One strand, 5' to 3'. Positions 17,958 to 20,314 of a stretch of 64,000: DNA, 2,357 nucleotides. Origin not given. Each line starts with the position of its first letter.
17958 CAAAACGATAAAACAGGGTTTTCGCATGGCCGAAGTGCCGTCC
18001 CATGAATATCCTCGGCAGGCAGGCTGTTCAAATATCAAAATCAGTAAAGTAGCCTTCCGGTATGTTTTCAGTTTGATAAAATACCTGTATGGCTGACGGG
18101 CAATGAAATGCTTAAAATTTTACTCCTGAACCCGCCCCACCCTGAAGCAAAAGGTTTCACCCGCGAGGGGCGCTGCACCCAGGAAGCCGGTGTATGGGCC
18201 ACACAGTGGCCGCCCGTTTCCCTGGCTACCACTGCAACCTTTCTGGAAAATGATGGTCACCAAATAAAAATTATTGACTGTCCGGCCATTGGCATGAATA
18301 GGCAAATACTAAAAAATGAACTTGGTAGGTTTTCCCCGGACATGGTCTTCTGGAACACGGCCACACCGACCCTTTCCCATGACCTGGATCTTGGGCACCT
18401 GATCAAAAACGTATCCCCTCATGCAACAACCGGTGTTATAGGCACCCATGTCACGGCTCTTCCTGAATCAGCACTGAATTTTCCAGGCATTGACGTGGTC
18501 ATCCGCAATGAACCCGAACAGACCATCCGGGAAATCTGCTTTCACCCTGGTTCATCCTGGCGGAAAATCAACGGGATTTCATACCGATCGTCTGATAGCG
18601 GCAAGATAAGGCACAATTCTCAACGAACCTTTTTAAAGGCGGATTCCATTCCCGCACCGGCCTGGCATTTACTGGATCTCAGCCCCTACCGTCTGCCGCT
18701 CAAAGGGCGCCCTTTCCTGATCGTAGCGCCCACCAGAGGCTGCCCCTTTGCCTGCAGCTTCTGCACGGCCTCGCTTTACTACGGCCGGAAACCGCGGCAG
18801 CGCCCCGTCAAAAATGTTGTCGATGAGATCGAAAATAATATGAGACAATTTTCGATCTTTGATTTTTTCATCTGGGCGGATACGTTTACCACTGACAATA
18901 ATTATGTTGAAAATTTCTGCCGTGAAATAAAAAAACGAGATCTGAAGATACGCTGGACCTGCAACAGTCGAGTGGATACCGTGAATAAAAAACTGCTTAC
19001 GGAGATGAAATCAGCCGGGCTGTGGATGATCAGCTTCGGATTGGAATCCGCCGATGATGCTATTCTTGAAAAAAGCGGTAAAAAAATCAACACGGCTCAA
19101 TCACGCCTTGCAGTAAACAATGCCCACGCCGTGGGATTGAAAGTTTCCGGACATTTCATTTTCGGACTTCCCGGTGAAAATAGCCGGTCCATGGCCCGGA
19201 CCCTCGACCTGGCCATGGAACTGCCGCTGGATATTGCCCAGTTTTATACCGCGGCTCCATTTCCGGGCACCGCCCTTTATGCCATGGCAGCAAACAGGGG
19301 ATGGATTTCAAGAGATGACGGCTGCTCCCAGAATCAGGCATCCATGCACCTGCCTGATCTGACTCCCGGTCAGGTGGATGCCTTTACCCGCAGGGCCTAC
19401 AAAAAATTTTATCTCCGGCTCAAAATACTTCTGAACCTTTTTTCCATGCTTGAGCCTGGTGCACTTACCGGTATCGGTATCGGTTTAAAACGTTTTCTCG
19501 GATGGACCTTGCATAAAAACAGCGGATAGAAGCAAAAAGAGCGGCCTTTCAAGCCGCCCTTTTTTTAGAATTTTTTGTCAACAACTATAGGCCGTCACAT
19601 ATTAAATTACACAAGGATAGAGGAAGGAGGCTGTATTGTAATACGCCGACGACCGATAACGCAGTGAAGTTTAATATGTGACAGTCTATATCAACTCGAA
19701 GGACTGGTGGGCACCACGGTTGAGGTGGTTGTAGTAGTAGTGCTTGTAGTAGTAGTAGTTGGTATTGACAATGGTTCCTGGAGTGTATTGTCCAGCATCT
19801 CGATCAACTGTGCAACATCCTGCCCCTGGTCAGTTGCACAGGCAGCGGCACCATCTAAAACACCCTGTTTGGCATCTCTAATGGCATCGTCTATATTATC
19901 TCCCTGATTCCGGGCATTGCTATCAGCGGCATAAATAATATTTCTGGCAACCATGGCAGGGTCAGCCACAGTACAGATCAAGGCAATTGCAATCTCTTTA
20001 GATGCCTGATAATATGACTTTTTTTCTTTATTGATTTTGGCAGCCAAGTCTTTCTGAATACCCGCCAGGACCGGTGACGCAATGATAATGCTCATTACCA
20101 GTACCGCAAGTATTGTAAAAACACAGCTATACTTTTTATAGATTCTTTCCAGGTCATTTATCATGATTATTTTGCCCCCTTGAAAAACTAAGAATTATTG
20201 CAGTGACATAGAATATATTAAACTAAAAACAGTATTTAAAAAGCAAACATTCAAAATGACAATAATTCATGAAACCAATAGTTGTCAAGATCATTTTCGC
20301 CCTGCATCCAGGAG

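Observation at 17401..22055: Possible protein O-glycosylation set: Dpm1/Ppm1-like GT2, PMT/ArnT-like GT-C and an adjacent secreted protein with a poly-Thr tail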

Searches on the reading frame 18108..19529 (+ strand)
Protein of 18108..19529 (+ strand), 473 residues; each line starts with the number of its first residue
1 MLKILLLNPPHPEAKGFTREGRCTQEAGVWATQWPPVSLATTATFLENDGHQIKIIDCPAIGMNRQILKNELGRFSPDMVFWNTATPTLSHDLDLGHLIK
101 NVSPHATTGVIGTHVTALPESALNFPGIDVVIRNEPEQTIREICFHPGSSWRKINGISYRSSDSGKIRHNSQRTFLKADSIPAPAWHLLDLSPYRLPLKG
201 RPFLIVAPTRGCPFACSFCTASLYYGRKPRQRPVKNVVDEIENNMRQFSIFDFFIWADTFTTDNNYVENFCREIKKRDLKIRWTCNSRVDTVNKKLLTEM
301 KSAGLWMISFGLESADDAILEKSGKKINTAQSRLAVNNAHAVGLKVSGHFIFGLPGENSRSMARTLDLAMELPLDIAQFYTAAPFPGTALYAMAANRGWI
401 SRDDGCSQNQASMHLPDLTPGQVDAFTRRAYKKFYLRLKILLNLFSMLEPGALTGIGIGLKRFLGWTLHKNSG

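Call 4: search_protein_families(library=pfam, proteins=[window:18108-19529:+], max_evalue=0.01)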
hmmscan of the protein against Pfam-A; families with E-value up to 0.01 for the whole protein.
window:18108-19529:+ (473 aa): 2 families
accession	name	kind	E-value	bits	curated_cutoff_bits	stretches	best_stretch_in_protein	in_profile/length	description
PF04055.27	Radical_SAM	-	5.6e-24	85.6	29.5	1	208-369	3-166/166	Radical SAM superfamily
PF02310.24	B12-binding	-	2.5e-11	43.9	32.1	1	31-143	9-120/121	B12 binding domain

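Call 5: search_protein_families(library=ncbifam, proteins=[window:18108-19529:+], max_evalue=0.01)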
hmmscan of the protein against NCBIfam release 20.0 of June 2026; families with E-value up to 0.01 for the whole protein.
window:18108-19529:+ (473 aa): 42 families (the best 25 are shown)
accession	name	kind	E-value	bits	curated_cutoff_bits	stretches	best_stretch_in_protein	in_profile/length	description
TIGR03471.1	HpnJ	equivalog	2.6e-70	237.6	577.6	1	5-443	4-441/472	hopanoid biosynthesis associated radical SAM protein HpnJ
TIGR02026.1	BchE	equivalog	3.7e-46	158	481.35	1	31-445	17-437/497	magnesium-protoporphyrin IX monomethyl ester anaerobic oxidative cyclase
NF050148.1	rSAM_ApyD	equivalog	3.9e-40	137.9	750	1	70-397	68-396/645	RiPP biosynthesis radical SAM protein ApyD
NF033070.1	rSAM_AprD4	equivalog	2.4e-33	115.7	500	1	171-423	163-420/456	AprD4 family radical SAM diol-dehydratase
TIGR04014.1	B12_SAM_MJ_0865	equivalog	5.7e-31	107.8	360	1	74-395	36-359/434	methyl-coenzyme M reductase glutamine C-methyltransferase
TIGR04072.2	rSAM_ladder_B12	equivalog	7.2e-31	107.3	360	1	36-404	18-382/443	lipid biosynthesis B12-binding/radical SAM protein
NF038361.1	rSAM_Sden_1168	equivalog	2.2e-26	92.6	575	1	98-405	163-484/560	Sden_1168 family B12-binding radical SAM P-methyltransferase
TIGR04295.1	B12_rSAM_oligo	hypoth_equivalog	4.2e-25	88.3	400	1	36-335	25-324/422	TIGR04295 family B12-binding domain-containing radical SAM protein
TIGR04367.1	HpnR_B12_rSAM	equivalog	2.5e-24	85.7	650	1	36-395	22-374/490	hopanoid C-3 methylase HpnR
TIGR04385.1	B12_rSAM_cofa1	equivalog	9e-24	84.5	450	1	36-368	20-360/438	B12 lower ligand biosynthesis radical SAM protein BzaD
TIGR04013.1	B12_SAM_MJ_1487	hypoth_equivalog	9.6e-23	80.6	251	1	80-394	47-357/382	TIGR04013 family B12-binding domain/radical SAM domain-containing protein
TIGR04479.1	bcpD_PhpK_rSAM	subfamily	4.5e-21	74.8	600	1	204-371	242-408/504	PhpK family radical SAM P-methyltransferase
NF040542.1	rSAM_RCCLKC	equivalog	3.2e-18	66.1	450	1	31-352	8-330/423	arsinothricin biosynthesis radical SAM protein ArsL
TIGR03975.1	rSAM_ocin_1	subfamily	1.4e-16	60.1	281.85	1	93-367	145-425/606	RiPP maturation radical SAM C-methyltransferase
NF033712.0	B12_rSAM_KedN5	subfamily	2.5e-13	49.1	700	1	93-369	79-367/624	KedN5 family methylcobalamin-dependent radical SAM C-methyltransferase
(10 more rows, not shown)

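Call 61: search_solved_structures(query=window:18108-19529:+, max_evalue=0.001)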
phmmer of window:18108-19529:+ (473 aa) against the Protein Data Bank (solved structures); distinct sequences matched with E-value up to 0.001: 5.
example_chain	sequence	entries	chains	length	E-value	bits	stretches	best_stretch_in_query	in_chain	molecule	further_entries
6fd2_B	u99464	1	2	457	3.6e-29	105.2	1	172-428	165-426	Putative apramycin biosynthetic oxidoreductase 4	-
9ccb_A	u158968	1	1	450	1.7e-21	79.9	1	91-390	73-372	Radical SAM core domain-containing protein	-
5ul2_A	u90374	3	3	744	1.5e-08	37.2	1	40-351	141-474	OxsB protein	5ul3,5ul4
9p2u_A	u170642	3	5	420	2.7e-07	33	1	284-393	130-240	Radical S-adenosylmethionine methyltransferase NocN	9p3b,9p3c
7kdx_A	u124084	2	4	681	7e-05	25.1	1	74-363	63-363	Methyltransferase TokK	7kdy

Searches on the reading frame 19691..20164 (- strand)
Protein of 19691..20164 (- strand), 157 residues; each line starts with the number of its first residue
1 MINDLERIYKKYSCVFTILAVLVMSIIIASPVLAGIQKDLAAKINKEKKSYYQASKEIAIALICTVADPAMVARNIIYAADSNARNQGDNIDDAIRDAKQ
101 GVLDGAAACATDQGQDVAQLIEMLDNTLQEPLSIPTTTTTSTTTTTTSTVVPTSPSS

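Call 4: search_protein_families(library=pfam, proteins=[window:19691-20164:-], max_evalue=0.01)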
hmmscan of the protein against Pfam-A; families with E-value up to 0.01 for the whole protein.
window:19691-20164:- (157 aa): 0 families

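Call 5: search_protein_families(library=ncbifam, proteins=[window:19691-20164:-], max_evalue=0.01)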
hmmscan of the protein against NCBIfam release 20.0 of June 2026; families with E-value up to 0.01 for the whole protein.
window:19691-20164:- (157 aa): 0 families

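Call 6: search_protein_families(library=pfam, proteins=[window:19691-20164:-], max_evalue=10)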
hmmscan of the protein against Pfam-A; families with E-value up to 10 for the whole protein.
window:19691-20164:- (157 aa): 5 families
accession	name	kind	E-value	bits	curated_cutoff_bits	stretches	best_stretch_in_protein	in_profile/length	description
PF16115.10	DUF4831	-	0.079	12.5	27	1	43-154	99-205/318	Domain of unknown function (DUF4831)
PF09856.14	ScfRs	-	0.084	13.2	24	1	40-87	72-115/157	Short-chain fatty acyl coenzyme A regulator, C-terminal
PF03653.18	UPF0093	-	0.14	12.9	34.2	1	16-66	87-137/146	Uncharacterised protein family (UPF0093)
PF20246.3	DUF6601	-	0.2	11.8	27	1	9-65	182-239/240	Family of unknown function (DUF6601)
PF11189.13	DUF2973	-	0.27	11.8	22.2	1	12-47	6-35/68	Protein of unknown function (DUF2973)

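Call 27: find_homologous_proteins(query=window:19691-20164:-, max_evalue=0.01)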
Query window:19691-20164:- (157 aa): 6 proteins with E <= 0.01 among 95 candidates.
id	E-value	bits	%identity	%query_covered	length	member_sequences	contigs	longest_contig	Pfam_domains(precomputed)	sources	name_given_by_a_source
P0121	9.2e-92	322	100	100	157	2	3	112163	-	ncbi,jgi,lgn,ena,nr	ncbi:MAG: hypothetical protein B6I22_04985 [Desulfobacteraceae bacterium 4572_123]|nr:MAG: hypotheti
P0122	2.5e-78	278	87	100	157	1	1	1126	-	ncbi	-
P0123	3.1e-67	242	73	100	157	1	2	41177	-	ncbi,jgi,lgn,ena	-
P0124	8.5e-66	238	75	100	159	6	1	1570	-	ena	-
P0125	5.6e-64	232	69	100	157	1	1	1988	-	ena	-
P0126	4.4e-28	116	47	100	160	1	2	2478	-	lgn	-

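Call 40: search_protein_families(library=ncbifam, proteins=[window:19691-20164:-], max_evalue=10)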
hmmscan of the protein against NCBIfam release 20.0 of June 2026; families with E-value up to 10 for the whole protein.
window:19691-20164:- (157 aa): 3 families
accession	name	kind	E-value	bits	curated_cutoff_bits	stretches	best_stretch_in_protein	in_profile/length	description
NF045987.1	SPE_1075_fam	subfamily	0.012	14.8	125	1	8-90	74-153/268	SPE_1075/MLC_0560 family membrane protein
NF006955.0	PRK09433.2-3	equivalog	0.072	11.7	801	1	14-71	292-348/543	thiamine/thiamine pyrophosphate ABC transporter permease ThiP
NF046011.1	MAG4940_fam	subfamily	0.1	12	35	1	14-79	224-281/286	MAG4940 family membrane protein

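Call 89: predict_structure(alignment_id=A2)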
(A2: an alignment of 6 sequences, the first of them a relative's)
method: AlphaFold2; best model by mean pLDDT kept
length: 157 residues; sequences in the alignment: 6
mean_pLDDT: 75.8   pTM: 0.61
mean pLDDT of the five models: 75.8, 73.8, 73.8, 73.6, 70.8
residues with pLDDT >= 90: 59; 70-90: 40; 50-70: 34; < 50: 24
segments of 3 or more residues with pLDDT < 50: 1-3, 21-30, 135-141
pLDDT, mean of each block of 10 residues (from residue 1): 50 52 43 77 90 94 86 91 91 94 94 89 87 52 62 56
secondary structure, 60 per line:
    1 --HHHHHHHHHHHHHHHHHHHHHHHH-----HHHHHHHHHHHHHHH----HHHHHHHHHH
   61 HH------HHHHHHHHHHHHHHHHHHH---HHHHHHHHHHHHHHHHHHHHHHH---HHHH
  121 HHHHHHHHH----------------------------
elements in order: H3-26 H32-46 H51-62 H69-87 H91-113 H117-129

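Call 93: fold_search(model_id=the predicted structure, library=pdb)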
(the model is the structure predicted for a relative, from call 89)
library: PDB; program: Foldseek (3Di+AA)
matches with E <= 10: 346; with E <= 0.001: 0
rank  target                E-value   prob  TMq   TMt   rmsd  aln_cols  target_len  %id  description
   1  5cwb                  2.8e-01  0.99  0.45  0.37   3.7       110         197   12  Crystal structure of de novo designed helical repeat protein DHR4 (released 2015-12-16)
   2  8cws_A                8.7e-01  0.89  0.43  0.18   4.0       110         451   17  Accurate computational design of genetically encoded 3D protein crystals (released 2023-11-01)
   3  8hki_A                1.1e+00  0.33  0.26  0.18   8.4        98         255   20  Human TRiC open state (released 2023-12-13)
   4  2mab_MODEL_1_A        1.4e+00  0.47  0.35  0.46   6.5       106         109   14  Untangling the Solution Structure of C-Terminal Domain of Aciniform Spidroin (released 2014-03-05)
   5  8hki_B                1.5e+00  0.30  0.27  0.19   8.9       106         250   15  Human TRiC open state (released 2023-12-13)
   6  6o6p_A                1.6e+00  0.15  0.25  0.22  13.5       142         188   12  Structure of the regulator FasR from Mycobacterium tuberculosis in complex with DNA (released 2020-03-11)
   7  5e14_B                1.7e+00  0.41  0.28  0.20   8.6        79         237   13  Crystal Structure of the ER-alpha Ligand-binding Domain in Complex with the Cyclofenil Derivative 4,4'-{[(3R)-3-phenyl (released 2016-05-04)
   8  5dke_B                1.7e+00  0.38  0.27  0.19   8.8        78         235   13  Crystal Structure of the ER-alpha Ligand-binding Domain in complex with a 3-naphthyl-substituted, methyl, cis-diaryl-e (released 2016-05-04)
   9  7rry_D                1.7e+00  0.28  0.25  0.20   9.1        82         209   13  Crystal Structure of the ER-alpha Ligand-binding Domain (L372S, L536S) in complex with DMERI-20 (released 2021-09-08)
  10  3vpr_C                1.7e+00  0.10  0.22  0.20   8.5       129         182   16  Crystal Structure of a TetR Family Transcriptional Regulator PfmR from Thermus thermophilus HB8 (released 2012-07-11)
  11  8ev2_B                1.8e+00  0.21  0.25  0.18   9.3        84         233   13  Dual Modulators (released 2022-12-28)
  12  7mwr_B                1.9e+00  0.75  0.45  0.30   3.6       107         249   16  Structure of De Novo designed beta sheet heterodimer LHD101A53/B4 (released 2022-01-19)
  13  9cs4_b                1.9e+00  0.38  0.27  0.11   5.1        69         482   16  TRiC-ADP-S3 (released 2025-01-22)
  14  5dtv_B                1.9e+00  0.23  0.25  0.18   9.1        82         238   13  Crystal Structure of the ER-alpha Ligand-binding Domain in complex with a dimethyl-substituted, 3,4-diarylthiophene di (released 2016-05-04)
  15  7y8f_A                1.9e+00  0.20  0.23  0.17   9.1        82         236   13  Estrogen Receptor Alpha Ligand Binding Domain Y537S Mutant in Complex with an Inhibitor 30o and GRIP Peptide (released 2023-04-26)
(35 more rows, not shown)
